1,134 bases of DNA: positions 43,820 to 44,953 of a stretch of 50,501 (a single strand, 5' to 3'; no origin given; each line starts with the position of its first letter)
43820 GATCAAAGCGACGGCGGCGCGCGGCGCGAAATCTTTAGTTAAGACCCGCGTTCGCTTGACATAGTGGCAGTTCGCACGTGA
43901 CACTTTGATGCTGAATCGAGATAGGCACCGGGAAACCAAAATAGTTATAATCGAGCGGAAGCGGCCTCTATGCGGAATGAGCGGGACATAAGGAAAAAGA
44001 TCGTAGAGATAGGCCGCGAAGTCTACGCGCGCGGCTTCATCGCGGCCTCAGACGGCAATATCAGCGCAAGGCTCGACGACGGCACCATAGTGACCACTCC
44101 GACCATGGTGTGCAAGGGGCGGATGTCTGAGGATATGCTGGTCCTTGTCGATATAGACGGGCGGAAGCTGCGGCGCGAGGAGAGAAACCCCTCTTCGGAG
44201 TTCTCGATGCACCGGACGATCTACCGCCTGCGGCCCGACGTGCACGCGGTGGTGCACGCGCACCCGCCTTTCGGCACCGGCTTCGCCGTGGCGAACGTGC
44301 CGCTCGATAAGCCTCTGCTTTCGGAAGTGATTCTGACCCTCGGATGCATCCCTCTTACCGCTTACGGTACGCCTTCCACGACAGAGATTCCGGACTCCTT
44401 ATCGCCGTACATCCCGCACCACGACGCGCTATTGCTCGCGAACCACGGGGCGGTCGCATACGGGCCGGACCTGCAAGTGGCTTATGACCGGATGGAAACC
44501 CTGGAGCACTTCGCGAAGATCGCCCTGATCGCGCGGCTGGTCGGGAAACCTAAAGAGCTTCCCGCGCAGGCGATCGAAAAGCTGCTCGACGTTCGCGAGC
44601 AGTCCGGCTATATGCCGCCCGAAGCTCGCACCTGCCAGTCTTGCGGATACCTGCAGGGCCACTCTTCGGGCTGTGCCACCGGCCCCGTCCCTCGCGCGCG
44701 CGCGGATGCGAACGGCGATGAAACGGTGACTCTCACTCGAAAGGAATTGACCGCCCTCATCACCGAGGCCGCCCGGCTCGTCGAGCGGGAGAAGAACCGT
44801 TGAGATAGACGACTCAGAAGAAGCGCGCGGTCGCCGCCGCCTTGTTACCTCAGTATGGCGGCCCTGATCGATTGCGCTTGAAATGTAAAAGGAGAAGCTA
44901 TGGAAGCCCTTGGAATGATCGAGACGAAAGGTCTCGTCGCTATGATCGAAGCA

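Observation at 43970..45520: Three-gene mini bacterial-microcompartment locus: class II aldolase + one BMC-H + one BMC-P, with no aldehyde dehydrogenase core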

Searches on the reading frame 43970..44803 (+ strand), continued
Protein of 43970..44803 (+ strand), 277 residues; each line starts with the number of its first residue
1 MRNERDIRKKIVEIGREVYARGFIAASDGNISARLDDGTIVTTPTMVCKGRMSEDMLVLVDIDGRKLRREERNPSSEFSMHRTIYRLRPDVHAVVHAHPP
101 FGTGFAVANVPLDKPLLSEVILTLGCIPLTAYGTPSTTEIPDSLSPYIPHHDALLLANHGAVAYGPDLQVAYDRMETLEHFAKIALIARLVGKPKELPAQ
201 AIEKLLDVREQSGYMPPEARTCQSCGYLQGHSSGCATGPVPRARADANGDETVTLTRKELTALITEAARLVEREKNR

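Call 48: predict_structure(alignment_id=A2)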
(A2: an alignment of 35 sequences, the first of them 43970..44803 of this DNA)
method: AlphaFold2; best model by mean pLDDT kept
length: 277 residues; sequences in the alignment: 35
mean_pLDDT: 58.5   pTM: 0.53
mean pLDDT of the five models: 58.5, 57.3, 57.3, 56.5, 54.0
residues with pLDDT >= 90: 39; 70-90: 66; 50-70: 45; < 50: 127
segments of 3 or more residues with pLDDT < 50: 100-136, 147-160, 176-202, 204-206, 208-215, 222-255
pLDDT, mean of each block of 10 residues (from residue 1): 87 82 60 92 75 90 93 83 78 71 32 34 33 42 48 39 71 52 32 40 47 49 34 32 32 61 79 71
secondary structure, 60 per line:
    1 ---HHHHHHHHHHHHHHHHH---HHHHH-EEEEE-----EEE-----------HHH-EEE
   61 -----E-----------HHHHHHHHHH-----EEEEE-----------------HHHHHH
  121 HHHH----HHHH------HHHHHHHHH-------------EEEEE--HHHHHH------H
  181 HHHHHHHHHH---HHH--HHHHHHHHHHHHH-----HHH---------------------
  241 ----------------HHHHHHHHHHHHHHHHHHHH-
elements in order: H4-20 H24-28 E30-34 E40-42 E58-60 H78-87 E93-97 H115-124 H129-132 H139-147 E161-165 H168-173 H180-190 H199-211 H257-276
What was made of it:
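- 44726..44800 (+): C-terminal encapsulation peptide (residues 253-277, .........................): an amphipathic helix predicted to dock the aldolase to the shell lumen. AF2 predicts a helix at 257-276 (call 48).
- The structure model is of low overall confidence (mean pLDDT 58.5, call 48).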

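Call 65: search_protein_families(library=pfam, proteins=[L043:15824-17215:+, L069:5930-7300:-, L069:7460-9049:-, L076:2486-4036:+, L082:4982-6652:-, L072:10385-11614:+, L080:315-1454:-, L043:13254-15743:+, L041:18769-20790:+, L080:8140-10116:+], max_evalue=0.0001)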
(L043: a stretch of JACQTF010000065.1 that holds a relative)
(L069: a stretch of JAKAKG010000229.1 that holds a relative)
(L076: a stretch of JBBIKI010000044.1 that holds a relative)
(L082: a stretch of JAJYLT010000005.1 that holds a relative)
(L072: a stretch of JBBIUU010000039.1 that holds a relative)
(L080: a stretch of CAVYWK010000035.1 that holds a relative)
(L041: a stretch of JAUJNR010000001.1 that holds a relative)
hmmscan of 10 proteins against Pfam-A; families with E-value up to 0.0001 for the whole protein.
L043:15824-17215:+ (463 aa): 3 families
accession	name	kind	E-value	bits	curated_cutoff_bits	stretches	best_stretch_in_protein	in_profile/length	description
PF13522.11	GATase_6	-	1.1e-19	71.1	27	1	71-200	10-130/130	Glutamine amidotransferase domain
PF13537.11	GATase_7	-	7.6e-19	68.4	25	1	87-204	9-121/123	Glutamine amidotransferase domain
PF00156.33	Pribosyltran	-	2.6e-05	24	26.3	1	270-377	20-120/158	Phosphoribosyl transferase domain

L069:5930-7300:- (456 aa): 1 family
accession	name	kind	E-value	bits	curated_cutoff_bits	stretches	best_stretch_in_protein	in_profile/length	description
PF04107.18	GCS2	-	3.4e-40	138.7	21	1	83-348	21-271/291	Glutamate-cysteine ligase family 2(GCS2)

L069:7460-9049:- (529 aa): 3 families
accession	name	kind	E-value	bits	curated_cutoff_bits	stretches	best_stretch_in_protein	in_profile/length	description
PF13413.12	HTH_25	-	6.1e-21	74.4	24.6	1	452-512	2-62/62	Helix-turn-helix domain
PF12844.13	HTH_19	-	9.7e-08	32.2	30.2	1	449-514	1-60/64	Helix-turn-helix domain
PF13614.12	AAA_31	-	1.3e-05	25.6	27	1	17-164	3-155/177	AAA domain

L076:2486-4036:+ (516 aa): 1 family
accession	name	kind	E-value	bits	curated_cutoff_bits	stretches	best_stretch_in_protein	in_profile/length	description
PF12307.13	DUF3631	-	2.7e-43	148.7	24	1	277-458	1-182/182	Protein of unknown function (DUF3631)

L082:4982-6652:- (556 aa): 4 families
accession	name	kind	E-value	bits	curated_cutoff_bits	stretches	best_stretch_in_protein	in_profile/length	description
PF13437.12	HlyD_3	-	4.8e-21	75.9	22.2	1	374-463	2-97/106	HlyD family secretion protein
PF16576.10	HlyD_D23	-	5.6e-14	52.4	30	1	216-457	22-197/214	Barrel-sandwich domain of CusB or HlyD membrane-fusion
PF13533.13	Biotin_lipoyl_2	-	8.8e-09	35.4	29.8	1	373-401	2-30/32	Biotin-lipoyl like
PF00364.28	Biotin_lipoyl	-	4.8e-08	33.2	22.1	0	354-401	26-72/73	Biotin-requiring enzyme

L072:10385-11614:+ (410 aa): 0 families

L080:315-1454:- (379 aa): 0 families

L043:13254-15743:+ (829 aa): 3 families
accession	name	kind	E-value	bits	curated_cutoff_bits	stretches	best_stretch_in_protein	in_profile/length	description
PF00586.29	AIRS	-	1.8e-56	189.8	24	2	168-283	1-112/112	AIR synthase related protein, N-terminal domain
PF02769.27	AIRS_C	-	5.1e-56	189.6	23.1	2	296-447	2-152/156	AIR synthase related protein, C-terminal domain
PF18072.6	FGAR-AT_linker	-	2.4e-15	57.2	26.6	1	108-147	8-50/50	Formylglycinamide ribonucleotide amidotransferase linker domain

L041:18769-20790:+ (674 aa): 3 families
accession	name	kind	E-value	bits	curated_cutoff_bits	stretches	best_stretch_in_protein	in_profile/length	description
PF00905.27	Transpeptidase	-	7.9e-75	252.3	22.1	1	266-573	1-298/299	Penicillin binding protein transpeptidase domain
PF03717.20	PBP_dimer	-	3.9e-20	73.5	24.4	1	69-228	6-179/180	Penicillin-binding Protein dimerisation domain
PF21922.1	PBP_dimer_2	-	3.9e-06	27.5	27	0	173-216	24-66/83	Penicillin binding protein A dimerisation domain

L080:8140-10116:+ (658 aa): 0 families

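Call 78: search_protein_families(library=pfam, proteins=[L042:11120-12535:+, L042:12646-13767:+, L042:14629-15594:+, L042:15606-16538:+, L042:9504-9818:+, L051:4421-5557:+, L051:5554-6861:+, L051:6865-8265:+, L051:8311-9714:+, L051:10879-11532:+], max_evalue=0.0001)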
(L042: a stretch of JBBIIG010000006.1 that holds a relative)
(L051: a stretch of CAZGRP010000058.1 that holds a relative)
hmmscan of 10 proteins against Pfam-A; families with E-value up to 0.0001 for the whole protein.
L042:11120-12535:+ (471 aa): 1 family
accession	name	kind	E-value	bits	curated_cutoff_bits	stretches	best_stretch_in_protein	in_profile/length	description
PF03553.21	Na_H_antiporter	-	1.7e-53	182.3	23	1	183-469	32-303/303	Na+/H+ antiporter family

L042:12646-13767:+ (373 aa): 2 families
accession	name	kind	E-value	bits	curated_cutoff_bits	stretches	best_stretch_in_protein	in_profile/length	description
PF01895.24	PhoU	-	2e-36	124.7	23.5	2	21-107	1-87/89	PhoU domain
PF01451.26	LMWPc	-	3.1e-07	31.1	23.2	1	228-357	1-143/144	Low molecular weight phosphotyrosine protein phosphatase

L042:14629-15594:+ (321 aa): 1 family
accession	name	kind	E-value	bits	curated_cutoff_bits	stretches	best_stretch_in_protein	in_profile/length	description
PF00528.27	BPD_transp_1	-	2.8e-21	76.5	26.4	1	115-319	2-183/184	Binding-protein-dependent transport system inner membrane component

L042:15606-16538:+ (310 aa): 1 family
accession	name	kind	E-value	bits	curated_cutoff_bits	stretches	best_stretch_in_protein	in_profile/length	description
PF00528.27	BPD_transp_1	-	3.2e-15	56.8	26.4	1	102-307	3-181/184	Binding-protein-dependent transport system inner membrane component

L042:9504-9818:+ (104 aa): 1 family
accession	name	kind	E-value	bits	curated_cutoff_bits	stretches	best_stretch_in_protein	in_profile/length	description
PF10041.14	DUF2277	-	1.1e-37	128.6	25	1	15-92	1-78/78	Uncharacterized conserved protein (DUF2277)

L051:4421-5557:+ (378 aa): 3 families
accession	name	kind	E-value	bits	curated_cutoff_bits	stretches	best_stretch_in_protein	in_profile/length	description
PF13692.12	Glyco_trans_1_4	-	1.2e-12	48.7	27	1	188-319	4-142/142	Glycosyl transferases group 1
PF00534.26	Glycos_transf_1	-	1.7e-12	47.7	26.4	1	245-332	86-171/172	Glycosyl transferases group 1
PF13524.12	Glyco_trans_1_2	-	7.9e-09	36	25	1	207-348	6-143/144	Glycosyl transferase-like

L051:5554-6861:+ (435 aa): 6 families
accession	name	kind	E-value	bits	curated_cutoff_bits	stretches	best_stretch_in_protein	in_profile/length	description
PF00534.26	Glycos_transf_1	-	4.1e-43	147.3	26.4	1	240-406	2-171/172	Glycosyl transferases group 1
PF13692.12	Glyco_trans_1_4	-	3e-39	135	27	1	253-393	1-142/142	Glycosyl transferases group 1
PF13439.12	Glyco_transf_4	-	7.2e-18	65.6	28.5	1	65-230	1-167/170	Glycosyltransferase Family 4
PF13579.12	Glyco_trans_4_4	-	9.1e-18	65.5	29.7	1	66-223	1-153/158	Glycosyl transferase 4-like domain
PF13477.12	Glyco_trans_4_2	-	3.6e-10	40.6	23.4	1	75-197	16-133/139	Glycosyl transferase 4-like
PF20706.3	GT4-conflict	-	6.3e-05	22.6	26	1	190-377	140-326/385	Family 4 Glycosyltransferase in conflict systems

L051:6865-8265:+ (466 aa): 2 families
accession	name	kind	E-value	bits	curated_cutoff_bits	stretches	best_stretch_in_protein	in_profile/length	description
PF02397.22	Bac_transf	-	2.6e-72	242.6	27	1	278-461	1-178/179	Bacterial sugar transferase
PF13727.12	CoA_binding_3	-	6.3e-22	78.9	25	1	60-233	2-166/175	CoA-binding domain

L051:8311-9714:+ (467 aa): 2 families
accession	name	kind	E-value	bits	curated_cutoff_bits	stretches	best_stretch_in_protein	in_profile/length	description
PF00587.30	tRNA-synt_2b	-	5.6e-43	147.5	29.3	1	267-444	8-179/179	tRNA synthetase class II core domain (G, H, P, S and T)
PF02403.27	Seryl_tRNA_N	-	1.7e-30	105.9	28.2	1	46-152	1-108/108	Seryl-tRNA synthetase N-terminal domain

L051:10879-11532:+ (218 aa): 0 families

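Call 79: search_protein_families(library=pfam, proteins=[L044:1201-2295:+, L044:2902-4446:-, L044:5171-6220:-, L044:6268-7299:-, L047:8852-9874:+, L047:6451-8334:+, L047:3633-5081:-, L047:11118-11570:+, L061:8029-9021:+, L061:9023-9877:+], max_evalue=0.0001)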
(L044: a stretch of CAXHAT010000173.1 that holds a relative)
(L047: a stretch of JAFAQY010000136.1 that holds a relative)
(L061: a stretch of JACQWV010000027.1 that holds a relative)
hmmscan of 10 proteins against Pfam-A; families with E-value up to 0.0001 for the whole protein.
L044:1201-2295:+ (364 aa): 1 family
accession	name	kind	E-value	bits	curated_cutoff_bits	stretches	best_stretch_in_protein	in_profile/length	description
PF02333.21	Phytase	-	1.5e-38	133.2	21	1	52-349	45-331/375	Phytase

L044:2902-4446:- (514 aa): 8 families
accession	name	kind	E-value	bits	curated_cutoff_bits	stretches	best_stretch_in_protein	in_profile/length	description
PF13365.12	Trypsin_2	-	1.9e-37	129.6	27.6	1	134-270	1-144/144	Trypsin-like peptidase domain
PF13180.12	PDZ_2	-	4.1e-31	107.5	27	2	310-400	2-80/80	PDZ domain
PF00595.29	PDZ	-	1.7e-22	80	23.2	2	304-387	5-80/81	PDZ domain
PF00089.32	Trypsin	-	5.1e-21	75.9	20.6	1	134-295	27-218/220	Trypsin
PF17820.7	PDZ_6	-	9.5e-20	70.5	27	2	336-389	2-54/54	PDZ domain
PF12812.13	PDZ_1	-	7.7e-10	39.1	28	1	426-491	14-76/78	PDZ-like domain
PF10459.15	Peptidase_S46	-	5.6e-05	22.4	22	0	132-154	47-69/698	Peptidase S46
PF14685.13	PDZ_Tricorn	-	7.7e-05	23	25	0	338-389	26-78/88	Tricorn protease PDZ domain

L044:5171-6220:- (349 aa): 10 families
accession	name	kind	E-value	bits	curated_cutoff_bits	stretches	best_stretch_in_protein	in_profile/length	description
PF13847.12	Methyltransf_31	-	1.5e-33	116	27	1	68-218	4-142/145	Methyltransferase domain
PF13649.12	Methyltransf_25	-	9.7e-20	71.5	27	1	71-176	1-97/97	Methyltransferase domain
PF08241.18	Methyltransf_11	-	2.9e-19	69.9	21.2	1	72-180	1-95/95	Methyltransferase domain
PF01209.24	Ubie_methyltran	-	1.9e-13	50.7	20.1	1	67-180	47-151/233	ubiE/COQ5 methyltransferase family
PF08242.18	Methyltransf_12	-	1.6e-12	48.4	30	1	72-178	1-98/98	Methyltransferase domain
PF13489.12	Methyltransf_23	-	3.1e-11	43.7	27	1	67-222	22-159/164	Methyltransferase domain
PF01728.25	FtsJ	-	2.7e-06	27.8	24.1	1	67-162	21-108/181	FtsJ-like methyltransferase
PF01135.25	PCMT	-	5.3e-05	23.5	20.3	1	67-126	73-126/210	Protein-L-isoaspartate(D-aspartate) O-methyltransferase (PCMT)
PF20922.3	Anamorsin_N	-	7.4e-05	23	27.1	0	133-187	39-94/163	Anamorsin, N-terminal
PF05148.21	Methyltransf_8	-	8.5e-05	23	27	0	135-183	112-159/219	Hypothetical methyltransferase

L044:6268-7299:- (343 aa): 2 families
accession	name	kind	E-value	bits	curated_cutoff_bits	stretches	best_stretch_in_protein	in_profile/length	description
PF12345.13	DUF3641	-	4.4e-55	185.8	24.9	1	205-340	1-133/134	Protein of unknown function (DUF3641)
PF04055.27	Radical_SAM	-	1e-13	52.2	29.5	1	42-186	1-142/166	Radical SAM superfamily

L047:8852-9874:+ (340 aa): 2 families
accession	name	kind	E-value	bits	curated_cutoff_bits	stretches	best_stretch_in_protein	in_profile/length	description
PF00753.33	Lactamase_B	-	6.7e-14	52.7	22.7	1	34-135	8-97/196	Metallo-beta-lactamase superfamily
PF12706.13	Lactamase_B_2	-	5e-06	26.7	27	1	46-205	4-143/200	Beta-lactamase superfamily domain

L047:6451-8334:+ (627 aa): 9 families
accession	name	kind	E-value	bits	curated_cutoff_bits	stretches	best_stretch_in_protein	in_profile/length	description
PF25021.1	TEN_NHL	-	2.5e-39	135.7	27.1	4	222-272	130-178/357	Teneurin NHL domain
PF01436.27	NHL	-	7.3e-39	130.3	20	1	233-259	1-27/28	NHL repeat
PF06739.17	SBBP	-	4.3e-16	59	20.5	0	235-250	14-29/38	Beta-propeller repeat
PF08450.18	SGL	-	1.8e-09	38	26.3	0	181-268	139-218/246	SMP-30/Gluconolactonase/LRE-like region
PF07494.17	Reg_prop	-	3.2e-07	30.2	20.4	0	176-192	5-21/24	Two component regulator propeller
PF24684.1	Vgb_lyase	-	7.4e-06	25.4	50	0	234-268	97-131/290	Virginiamycin B lyase family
PF06977.17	SdiA-regulated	-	1.3e-05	25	21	0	233-250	222-239/249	SdiA-regulated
PF01833.30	TIG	-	4e-05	24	20.9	0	402-477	16-75/84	IPT/TIG domain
PF20067.5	SSL_N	-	6.3e-05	23.2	18.9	0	238-252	25-39/46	Strictosidine synthase-like, N-terminal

L047:3633-5081:- (482 aa): 2 families
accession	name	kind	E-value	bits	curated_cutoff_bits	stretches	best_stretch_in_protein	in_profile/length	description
PF01145.31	Band_7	-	3e-28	99.5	23.6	1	32-209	3-175/176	SPFH domain / Band 7 family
PF15975.10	Flot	-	7.2e-06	26.5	27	1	345-442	2-113/124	Flotillin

L047:11118-11570:+ (150 aa): 0 families

L061:8029-9021:+ (330 aa): 1 family
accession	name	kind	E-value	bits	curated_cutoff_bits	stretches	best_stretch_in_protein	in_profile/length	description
PF10502.14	Peptidase_S26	-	8e-48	163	22.9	1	112-321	2-168/168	Signal peptidase, peptidase S26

L061:9023-9877:+ (284 aa): 1 family
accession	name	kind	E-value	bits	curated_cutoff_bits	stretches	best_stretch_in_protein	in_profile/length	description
PF02219.23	MTHFR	-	5.8e-85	285.5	24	1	3-281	2-284/287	Methylenetetrahydrofolate reductase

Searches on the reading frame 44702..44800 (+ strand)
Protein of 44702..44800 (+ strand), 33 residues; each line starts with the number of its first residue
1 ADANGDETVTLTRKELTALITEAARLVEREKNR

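Call 85: search_protein_representatives(protein=window:44702-44800:+)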
Query: 33 residues. Proteins with E-value up to 0.001 (for the whole library): 5; up to 1e-10: 0; up to 1e-30: 0. The best 5 are listed.
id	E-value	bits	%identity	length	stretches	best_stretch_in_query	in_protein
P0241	1.7e-07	44.6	84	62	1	3-33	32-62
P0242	3.4e-05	37.8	-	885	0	-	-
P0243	6.4e-05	37.0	75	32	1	2-29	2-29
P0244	7.4e-05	36.8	39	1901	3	6-31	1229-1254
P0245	4.2e-04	34.6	-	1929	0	-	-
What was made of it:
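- Tried and rejected: It gave five weak hits (two short fragments and three very long proteins) and has no power (call 85).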
